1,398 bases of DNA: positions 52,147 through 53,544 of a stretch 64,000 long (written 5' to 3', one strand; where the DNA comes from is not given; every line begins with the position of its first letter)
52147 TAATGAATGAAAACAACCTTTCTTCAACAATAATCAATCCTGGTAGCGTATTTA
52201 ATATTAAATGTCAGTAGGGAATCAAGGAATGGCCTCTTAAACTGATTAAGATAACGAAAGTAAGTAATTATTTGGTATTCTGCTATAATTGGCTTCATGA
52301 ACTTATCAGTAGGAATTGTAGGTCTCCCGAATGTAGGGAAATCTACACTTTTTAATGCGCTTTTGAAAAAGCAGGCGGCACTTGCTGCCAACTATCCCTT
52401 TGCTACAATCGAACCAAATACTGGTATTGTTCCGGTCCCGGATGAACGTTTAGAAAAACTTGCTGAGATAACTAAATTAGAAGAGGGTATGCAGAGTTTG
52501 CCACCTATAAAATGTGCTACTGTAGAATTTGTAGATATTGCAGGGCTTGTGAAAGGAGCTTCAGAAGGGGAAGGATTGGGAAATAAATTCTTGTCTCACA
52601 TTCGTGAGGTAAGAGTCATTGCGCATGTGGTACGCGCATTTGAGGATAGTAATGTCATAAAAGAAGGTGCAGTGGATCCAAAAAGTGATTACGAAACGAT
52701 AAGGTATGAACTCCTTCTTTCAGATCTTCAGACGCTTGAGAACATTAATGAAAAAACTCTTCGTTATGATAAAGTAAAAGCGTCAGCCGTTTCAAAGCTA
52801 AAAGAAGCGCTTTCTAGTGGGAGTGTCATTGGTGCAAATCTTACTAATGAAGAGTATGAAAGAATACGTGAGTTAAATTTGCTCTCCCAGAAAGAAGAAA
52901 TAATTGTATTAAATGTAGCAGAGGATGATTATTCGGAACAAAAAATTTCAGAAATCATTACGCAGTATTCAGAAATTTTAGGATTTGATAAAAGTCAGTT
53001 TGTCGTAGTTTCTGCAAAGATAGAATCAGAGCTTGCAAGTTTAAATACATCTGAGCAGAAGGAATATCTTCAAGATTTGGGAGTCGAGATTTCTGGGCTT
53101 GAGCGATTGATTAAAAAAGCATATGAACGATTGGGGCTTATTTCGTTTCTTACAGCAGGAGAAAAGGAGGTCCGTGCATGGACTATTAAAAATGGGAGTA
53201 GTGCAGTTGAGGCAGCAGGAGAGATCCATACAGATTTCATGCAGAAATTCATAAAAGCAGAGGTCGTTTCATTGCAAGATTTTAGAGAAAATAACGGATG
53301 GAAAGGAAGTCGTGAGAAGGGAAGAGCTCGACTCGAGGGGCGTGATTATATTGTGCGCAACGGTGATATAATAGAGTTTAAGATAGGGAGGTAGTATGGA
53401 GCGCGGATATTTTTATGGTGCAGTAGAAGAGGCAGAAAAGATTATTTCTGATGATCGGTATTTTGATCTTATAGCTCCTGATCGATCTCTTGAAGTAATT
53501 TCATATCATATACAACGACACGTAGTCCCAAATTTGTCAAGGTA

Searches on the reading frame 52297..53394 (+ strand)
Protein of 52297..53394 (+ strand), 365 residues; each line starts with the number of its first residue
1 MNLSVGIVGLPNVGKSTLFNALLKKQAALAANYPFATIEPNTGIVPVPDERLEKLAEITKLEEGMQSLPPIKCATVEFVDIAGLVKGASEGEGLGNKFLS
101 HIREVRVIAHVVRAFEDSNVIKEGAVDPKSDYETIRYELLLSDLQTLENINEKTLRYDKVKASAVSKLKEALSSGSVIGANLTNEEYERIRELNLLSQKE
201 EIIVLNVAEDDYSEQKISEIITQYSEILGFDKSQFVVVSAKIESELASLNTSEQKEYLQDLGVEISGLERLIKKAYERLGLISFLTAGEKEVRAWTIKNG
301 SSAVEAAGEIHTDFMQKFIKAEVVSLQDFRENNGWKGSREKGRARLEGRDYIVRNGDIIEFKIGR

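Call 50: find_encoding_contigs(protein=window:52297-53394:+, flank=10000, max_places=1)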
Protein window:52297-53394:+ (365 aa): 3 contigs read that carry it; 1 place shown.
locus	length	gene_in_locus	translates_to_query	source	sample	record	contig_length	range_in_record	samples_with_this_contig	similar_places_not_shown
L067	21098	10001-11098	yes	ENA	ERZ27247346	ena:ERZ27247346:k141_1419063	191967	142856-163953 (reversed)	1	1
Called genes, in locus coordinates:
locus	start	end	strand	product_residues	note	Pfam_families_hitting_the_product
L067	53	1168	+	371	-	PF02129:Peptidase_S15 (faint), PF20434:BD-FAE (faint), PF00561:Abhydrolase_1, PF12146:Hydrolase_4, PF12697:Abhydrolase_6, PF00326:Peptidase_S9 (faint)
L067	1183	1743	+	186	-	PF10648:Gmad2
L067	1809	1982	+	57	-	-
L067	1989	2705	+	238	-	PF00072:Response_reg, PF00486:Trans_reg_C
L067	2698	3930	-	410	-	PF00155:Aminotran_1_2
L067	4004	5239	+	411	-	PF01590:GAF, PF13185:GAF_2, PF13492:GAF_3 (weak), PF00512:HisKA, PF02518:HATPase_c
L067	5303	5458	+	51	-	-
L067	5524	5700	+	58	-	-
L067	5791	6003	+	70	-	-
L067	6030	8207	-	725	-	PF01522:Polysacc_deac_1, PF13506:Glyco_transf_21, PF00535:Glycos_transf_2, PF10111:Glyco_tranf_2_2, PF13641:Glyco_tranf_2_3, PF01644:Chitin_synth_1, PF03142:Chitin_synth_2, PF13632:Glyco_trans_2_3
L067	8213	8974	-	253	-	-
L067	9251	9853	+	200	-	PF07690:MFS_1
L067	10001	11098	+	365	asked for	PF01926:MMR_HSR1, PF02421:FeoB_N (weak), PF06071:YchF-GTPase_C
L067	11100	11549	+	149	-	-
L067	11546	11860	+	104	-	PF11969:DcpS_C, PF01230:HIT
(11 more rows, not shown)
